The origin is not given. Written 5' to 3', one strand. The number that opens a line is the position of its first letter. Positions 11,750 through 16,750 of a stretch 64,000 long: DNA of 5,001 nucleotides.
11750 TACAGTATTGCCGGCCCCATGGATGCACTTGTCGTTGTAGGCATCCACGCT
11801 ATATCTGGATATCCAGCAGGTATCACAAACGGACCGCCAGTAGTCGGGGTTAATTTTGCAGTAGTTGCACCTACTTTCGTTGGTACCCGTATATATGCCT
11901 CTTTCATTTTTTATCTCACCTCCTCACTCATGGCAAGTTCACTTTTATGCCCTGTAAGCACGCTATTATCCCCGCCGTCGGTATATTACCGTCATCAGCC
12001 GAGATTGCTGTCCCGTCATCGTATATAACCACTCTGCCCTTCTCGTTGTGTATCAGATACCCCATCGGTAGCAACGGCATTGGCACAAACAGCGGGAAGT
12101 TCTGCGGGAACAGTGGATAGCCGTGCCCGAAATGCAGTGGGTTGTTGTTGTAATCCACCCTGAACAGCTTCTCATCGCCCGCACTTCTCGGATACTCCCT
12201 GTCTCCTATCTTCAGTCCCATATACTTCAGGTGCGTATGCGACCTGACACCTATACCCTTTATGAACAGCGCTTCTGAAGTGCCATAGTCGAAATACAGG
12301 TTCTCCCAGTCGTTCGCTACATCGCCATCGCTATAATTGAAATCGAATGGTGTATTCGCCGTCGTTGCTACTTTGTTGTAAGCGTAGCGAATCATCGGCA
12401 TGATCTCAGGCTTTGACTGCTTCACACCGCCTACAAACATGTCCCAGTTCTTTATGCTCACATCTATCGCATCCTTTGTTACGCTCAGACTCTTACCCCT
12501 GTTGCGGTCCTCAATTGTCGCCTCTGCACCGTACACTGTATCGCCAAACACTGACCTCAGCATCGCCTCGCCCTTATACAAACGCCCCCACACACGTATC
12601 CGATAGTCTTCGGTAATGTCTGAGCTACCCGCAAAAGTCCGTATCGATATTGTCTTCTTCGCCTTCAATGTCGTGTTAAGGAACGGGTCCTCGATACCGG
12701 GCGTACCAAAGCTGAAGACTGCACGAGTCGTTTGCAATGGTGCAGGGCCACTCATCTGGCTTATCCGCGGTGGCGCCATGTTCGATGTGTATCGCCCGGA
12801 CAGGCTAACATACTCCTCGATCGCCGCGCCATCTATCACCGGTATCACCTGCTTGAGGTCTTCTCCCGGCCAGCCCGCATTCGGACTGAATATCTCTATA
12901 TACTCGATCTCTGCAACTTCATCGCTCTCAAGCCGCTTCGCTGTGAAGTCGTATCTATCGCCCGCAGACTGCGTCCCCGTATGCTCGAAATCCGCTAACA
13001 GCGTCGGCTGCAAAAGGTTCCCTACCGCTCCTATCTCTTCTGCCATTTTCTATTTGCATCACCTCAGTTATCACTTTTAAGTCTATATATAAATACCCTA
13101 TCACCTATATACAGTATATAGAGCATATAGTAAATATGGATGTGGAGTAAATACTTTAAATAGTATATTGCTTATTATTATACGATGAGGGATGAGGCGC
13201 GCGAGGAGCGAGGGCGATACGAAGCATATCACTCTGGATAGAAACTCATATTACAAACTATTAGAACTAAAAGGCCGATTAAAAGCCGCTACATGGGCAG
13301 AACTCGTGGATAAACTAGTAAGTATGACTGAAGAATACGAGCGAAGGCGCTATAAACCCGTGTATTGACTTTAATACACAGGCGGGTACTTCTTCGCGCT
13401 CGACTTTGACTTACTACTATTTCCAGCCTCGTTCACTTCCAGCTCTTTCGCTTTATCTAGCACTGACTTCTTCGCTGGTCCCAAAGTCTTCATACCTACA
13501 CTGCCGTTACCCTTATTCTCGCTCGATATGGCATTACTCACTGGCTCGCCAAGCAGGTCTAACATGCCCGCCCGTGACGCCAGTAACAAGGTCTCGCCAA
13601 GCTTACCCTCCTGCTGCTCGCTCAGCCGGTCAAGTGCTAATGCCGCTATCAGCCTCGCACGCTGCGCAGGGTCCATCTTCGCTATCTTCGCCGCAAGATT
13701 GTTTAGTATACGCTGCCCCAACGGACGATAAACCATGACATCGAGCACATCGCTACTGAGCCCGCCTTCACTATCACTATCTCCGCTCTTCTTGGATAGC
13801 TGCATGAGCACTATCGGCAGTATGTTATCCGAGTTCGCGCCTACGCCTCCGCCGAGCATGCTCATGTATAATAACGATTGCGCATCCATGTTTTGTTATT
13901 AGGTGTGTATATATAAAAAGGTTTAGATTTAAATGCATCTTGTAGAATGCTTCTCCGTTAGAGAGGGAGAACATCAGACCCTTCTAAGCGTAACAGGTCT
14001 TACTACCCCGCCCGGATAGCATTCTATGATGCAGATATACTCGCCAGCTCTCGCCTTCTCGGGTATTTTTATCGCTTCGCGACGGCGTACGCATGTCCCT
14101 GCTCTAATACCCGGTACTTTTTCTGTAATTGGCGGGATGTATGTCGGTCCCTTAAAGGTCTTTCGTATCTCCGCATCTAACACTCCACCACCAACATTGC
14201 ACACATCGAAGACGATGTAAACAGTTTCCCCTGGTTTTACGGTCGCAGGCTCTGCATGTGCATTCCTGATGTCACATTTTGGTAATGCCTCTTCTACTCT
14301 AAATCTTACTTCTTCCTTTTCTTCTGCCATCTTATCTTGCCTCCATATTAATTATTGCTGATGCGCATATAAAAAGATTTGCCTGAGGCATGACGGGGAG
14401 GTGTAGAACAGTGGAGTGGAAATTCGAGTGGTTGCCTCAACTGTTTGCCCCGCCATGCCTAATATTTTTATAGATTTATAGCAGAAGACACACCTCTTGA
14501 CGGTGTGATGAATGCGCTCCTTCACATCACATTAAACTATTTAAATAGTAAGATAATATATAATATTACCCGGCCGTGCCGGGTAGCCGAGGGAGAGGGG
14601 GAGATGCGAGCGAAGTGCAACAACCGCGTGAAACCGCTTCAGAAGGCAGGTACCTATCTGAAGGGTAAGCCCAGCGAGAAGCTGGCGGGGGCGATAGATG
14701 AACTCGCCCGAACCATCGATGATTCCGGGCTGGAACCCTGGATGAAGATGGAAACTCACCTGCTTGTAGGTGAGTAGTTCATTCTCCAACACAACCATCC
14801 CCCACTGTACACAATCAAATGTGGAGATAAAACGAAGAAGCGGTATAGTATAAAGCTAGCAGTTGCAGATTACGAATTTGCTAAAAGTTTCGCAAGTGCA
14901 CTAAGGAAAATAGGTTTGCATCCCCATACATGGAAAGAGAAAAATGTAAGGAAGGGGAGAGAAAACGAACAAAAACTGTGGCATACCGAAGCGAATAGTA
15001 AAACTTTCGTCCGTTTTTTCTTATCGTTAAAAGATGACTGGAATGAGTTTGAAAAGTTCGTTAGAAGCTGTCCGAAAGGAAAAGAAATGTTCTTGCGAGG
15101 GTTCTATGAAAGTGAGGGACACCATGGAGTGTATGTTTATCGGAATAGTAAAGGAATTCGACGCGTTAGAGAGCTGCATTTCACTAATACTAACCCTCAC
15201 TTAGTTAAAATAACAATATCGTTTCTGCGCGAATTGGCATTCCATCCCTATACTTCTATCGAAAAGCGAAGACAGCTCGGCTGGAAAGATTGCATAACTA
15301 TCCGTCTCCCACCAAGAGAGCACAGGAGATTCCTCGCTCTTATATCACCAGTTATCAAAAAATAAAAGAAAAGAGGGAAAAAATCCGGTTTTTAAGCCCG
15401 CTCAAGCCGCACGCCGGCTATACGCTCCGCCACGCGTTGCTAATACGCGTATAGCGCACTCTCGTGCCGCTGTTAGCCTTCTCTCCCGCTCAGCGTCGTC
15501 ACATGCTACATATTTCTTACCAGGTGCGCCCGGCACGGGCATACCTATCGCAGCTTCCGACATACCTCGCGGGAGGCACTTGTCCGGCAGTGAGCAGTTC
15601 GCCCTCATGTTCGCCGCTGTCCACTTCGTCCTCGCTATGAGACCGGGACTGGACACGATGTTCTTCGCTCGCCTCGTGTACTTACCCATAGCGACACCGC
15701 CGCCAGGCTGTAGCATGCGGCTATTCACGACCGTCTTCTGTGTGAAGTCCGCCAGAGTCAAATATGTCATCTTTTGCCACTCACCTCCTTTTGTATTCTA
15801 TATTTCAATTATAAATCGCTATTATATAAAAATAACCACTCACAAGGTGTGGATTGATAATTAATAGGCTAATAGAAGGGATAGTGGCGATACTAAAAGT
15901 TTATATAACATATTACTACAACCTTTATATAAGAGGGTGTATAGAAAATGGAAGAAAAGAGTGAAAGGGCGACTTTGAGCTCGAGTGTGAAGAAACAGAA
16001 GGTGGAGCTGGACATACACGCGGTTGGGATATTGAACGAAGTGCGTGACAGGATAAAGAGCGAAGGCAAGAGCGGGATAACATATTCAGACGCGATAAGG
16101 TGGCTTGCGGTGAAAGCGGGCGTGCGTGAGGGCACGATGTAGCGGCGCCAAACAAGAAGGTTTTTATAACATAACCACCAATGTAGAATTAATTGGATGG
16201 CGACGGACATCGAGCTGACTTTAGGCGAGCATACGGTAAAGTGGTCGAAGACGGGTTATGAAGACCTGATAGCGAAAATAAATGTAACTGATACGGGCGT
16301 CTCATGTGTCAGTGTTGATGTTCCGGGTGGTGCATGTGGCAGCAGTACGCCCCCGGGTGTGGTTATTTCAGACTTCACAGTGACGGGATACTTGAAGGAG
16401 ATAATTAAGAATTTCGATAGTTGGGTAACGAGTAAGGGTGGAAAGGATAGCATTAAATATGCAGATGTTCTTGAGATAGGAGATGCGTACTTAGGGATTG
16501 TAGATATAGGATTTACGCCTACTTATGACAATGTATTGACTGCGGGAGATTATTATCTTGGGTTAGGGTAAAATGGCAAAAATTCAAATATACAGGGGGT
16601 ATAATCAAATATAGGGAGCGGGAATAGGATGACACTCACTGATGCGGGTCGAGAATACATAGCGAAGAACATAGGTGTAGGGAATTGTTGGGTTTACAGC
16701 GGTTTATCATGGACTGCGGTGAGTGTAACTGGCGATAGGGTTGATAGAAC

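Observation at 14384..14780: Two miniature IS200/IS605 derivatives that retain only the ends plus the omega-RNA-encoding tnpB 3' region (solo guide-RNA scaffolds)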

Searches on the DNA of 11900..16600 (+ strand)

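Call 53: search_dna_similar(query=window:11900-16600:+, collection=phages, mode=distant, max_rows=10)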
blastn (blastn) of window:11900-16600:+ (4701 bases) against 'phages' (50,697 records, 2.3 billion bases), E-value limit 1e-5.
No match.

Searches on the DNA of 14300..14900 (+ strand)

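Call 11: search_rna_families(source=window, start=14300, end=14900, threshold=evalue, max_evalue=10, show_alignments=2)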
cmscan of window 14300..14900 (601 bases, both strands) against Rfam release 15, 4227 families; matches with E-value up to 10: 3.
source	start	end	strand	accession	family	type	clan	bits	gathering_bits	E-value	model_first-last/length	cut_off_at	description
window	14403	14458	+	RF01890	lincRNA-p21_2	Gene; lncRNA;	-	14.1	70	5.9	1-52/52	no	LincRNA-p21 conserved region 2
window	14665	14777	+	RF02144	rsmX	Gene;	CL00106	13.1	56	6.6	1-114/114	no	rsmX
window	14310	14420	-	RF01986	ZEB2_AS1_3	Gene; lncRNA;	-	12.4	55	4.4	1-100/100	no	ZEB2 antisense RNA 1 conserved region 3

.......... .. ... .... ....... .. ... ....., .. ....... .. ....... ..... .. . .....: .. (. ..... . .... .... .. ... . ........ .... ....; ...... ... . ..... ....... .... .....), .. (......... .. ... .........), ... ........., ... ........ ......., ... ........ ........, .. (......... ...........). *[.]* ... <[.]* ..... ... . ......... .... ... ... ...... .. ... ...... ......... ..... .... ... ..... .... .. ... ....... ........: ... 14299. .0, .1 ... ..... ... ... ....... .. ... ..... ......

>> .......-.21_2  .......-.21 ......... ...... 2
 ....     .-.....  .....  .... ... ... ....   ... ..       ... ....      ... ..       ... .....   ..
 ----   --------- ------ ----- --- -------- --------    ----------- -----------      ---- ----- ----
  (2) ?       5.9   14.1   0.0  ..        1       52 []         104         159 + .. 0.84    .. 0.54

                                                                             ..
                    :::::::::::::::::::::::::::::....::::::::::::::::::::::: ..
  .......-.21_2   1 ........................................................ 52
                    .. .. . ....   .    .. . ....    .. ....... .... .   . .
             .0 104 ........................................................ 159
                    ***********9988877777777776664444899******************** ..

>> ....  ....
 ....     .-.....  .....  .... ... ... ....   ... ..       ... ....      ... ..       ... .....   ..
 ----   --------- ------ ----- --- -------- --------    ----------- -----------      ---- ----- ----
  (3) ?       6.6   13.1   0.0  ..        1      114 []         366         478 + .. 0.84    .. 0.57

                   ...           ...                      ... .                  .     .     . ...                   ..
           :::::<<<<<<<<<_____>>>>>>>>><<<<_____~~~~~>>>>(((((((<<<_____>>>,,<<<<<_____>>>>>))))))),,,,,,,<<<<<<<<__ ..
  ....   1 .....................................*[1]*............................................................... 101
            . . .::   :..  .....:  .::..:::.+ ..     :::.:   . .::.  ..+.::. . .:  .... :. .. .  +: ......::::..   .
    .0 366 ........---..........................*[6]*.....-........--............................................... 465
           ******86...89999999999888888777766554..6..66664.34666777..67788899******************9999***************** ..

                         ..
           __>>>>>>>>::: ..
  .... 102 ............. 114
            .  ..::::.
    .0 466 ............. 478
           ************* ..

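Call 81: build_rna_model(alignment_id=A7, structure=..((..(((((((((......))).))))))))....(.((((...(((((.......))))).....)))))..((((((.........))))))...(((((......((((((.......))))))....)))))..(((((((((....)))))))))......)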
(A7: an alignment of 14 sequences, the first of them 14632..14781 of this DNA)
Model R1 built from alignment A7 (14 sequences, 168 columns); structure: as given.
model positions 150; base pairs 42; branch points 4; effective number of sequences 0.81; information 0.589 bits per position. Calibrated on 0.2 Mb of random sequence (short: E-values are rough).
structure used (alignment columns):
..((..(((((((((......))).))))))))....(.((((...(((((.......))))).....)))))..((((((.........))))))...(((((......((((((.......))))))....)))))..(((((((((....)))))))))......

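Call 82: search_with_rna_model(model_id=R1, sources=[window, L041, L042, L043, L044, L045, L046, L047, L048, L049, L050, L051, L052, L053, L055, L008, L009, L035, L036, L037, L038, L039, L040, L001, L002, L004], max_evalue=1, make_alignment=true)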
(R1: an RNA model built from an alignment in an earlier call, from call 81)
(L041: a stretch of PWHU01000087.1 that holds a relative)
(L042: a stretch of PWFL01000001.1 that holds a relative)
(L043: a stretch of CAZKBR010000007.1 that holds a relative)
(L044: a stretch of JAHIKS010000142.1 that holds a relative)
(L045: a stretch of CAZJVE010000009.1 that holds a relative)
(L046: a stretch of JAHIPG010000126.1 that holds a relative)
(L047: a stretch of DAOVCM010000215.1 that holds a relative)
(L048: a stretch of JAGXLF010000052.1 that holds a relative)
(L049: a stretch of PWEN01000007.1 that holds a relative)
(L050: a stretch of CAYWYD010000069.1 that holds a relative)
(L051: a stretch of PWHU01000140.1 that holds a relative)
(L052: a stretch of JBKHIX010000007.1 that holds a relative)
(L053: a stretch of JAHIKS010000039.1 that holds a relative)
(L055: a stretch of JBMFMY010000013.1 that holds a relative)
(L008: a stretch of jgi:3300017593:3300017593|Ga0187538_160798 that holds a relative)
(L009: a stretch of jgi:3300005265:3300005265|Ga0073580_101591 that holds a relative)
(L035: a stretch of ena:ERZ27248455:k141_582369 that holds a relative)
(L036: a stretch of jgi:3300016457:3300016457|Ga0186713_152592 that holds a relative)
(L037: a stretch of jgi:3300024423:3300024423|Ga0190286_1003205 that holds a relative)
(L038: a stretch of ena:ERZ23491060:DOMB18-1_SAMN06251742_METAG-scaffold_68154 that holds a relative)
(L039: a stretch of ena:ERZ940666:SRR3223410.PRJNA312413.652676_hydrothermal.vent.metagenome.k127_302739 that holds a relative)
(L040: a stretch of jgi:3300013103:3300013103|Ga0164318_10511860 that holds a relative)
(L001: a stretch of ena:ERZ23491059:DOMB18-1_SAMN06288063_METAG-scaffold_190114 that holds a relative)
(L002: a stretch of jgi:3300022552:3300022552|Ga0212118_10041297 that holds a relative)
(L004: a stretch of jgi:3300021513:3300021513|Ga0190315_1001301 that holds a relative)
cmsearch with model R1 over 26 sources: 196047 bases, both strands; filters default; matches with E-value up to 1: 31.
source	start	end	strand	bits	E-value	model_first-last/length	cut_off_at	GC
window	47504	47653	-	187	1.4e-50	1-150/150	no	0.57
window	14632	14781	+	186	2.7e-50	1-150/150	no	0.55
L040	590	739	+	183.7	1.2e-49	1-150/150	no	0.57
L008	2904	3053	+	183.6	1.3e-49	1-150/150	no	0.56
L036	3026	3175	+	182.3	3e-49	1-150/150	no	0.55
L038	949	1098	+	180.2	1.2e-48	1-150/150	no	0.56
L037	1433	1582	+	178.9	2.7e-48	1-150/150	no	0.55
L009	5017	5166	+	178.1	4.7e-48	1-150/150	no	0.54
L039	544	711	+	173.7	7.9e-47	1-150/150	no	0.53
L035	3044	3211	+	170.7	5.5e-46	1-150/150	no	0.58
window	18508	18675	-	169.5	1.2e-45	1-150/150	no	0.55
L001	2073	2240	+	169.2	1.5e-45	1-150/150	no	0.54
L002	1997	2164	+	167.6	4.2e-45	1-150/150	no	0.53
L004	5288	5455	+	162.9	8.2e-44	1-150/150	no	0.56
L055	4245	4409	+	151.1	1.7e-40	1-150/150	no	0.53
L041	4239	4408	+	132.8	2.4e-35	1-150/150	no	0.53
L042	3172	3355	+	129.8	1.6e-34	1-150/150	no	0.49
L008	1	127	+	115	2.3e-30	42-150/150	5'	0.58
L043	2166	2328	+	109.6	7.3e-29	1-150/150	no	0.59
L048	1434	1599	+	103.9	2.9e-27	1-150/150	no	0.5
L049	1150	1316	+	103.8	3.2e-27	1-150/150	no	0.52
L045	4154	4342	+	69.5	1.4e-17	1-150/150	no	0.52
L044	4159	4329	+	66.5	9e-17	1-150/150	no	0.49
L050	3819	3984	+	60.9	3.5e-15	1-150/150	no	0.48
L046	4154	4310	+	59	1.1e-14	1-150/150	no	0.42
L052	4177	4342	+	58.2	2e-14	1-150/150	no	0.48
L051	4183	4345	+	57.5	3e-14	1-150/150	no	0.49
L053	4689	4854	+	55.8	9.5e-14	1-150/150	no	0.53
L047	2192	2368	+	53.3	4.7e-13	1-150/150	no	0.64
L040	1003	1035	-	30.8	9.2e-07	118-150/150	5'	0.45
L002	269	420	-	20.4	0.00081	1-150/150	no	0.64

Alignment A8: 31 matches aligned to the model, 276 columns, each read 5' to 3' on its own strand. Consensus structure (alignment columns), stored with it:
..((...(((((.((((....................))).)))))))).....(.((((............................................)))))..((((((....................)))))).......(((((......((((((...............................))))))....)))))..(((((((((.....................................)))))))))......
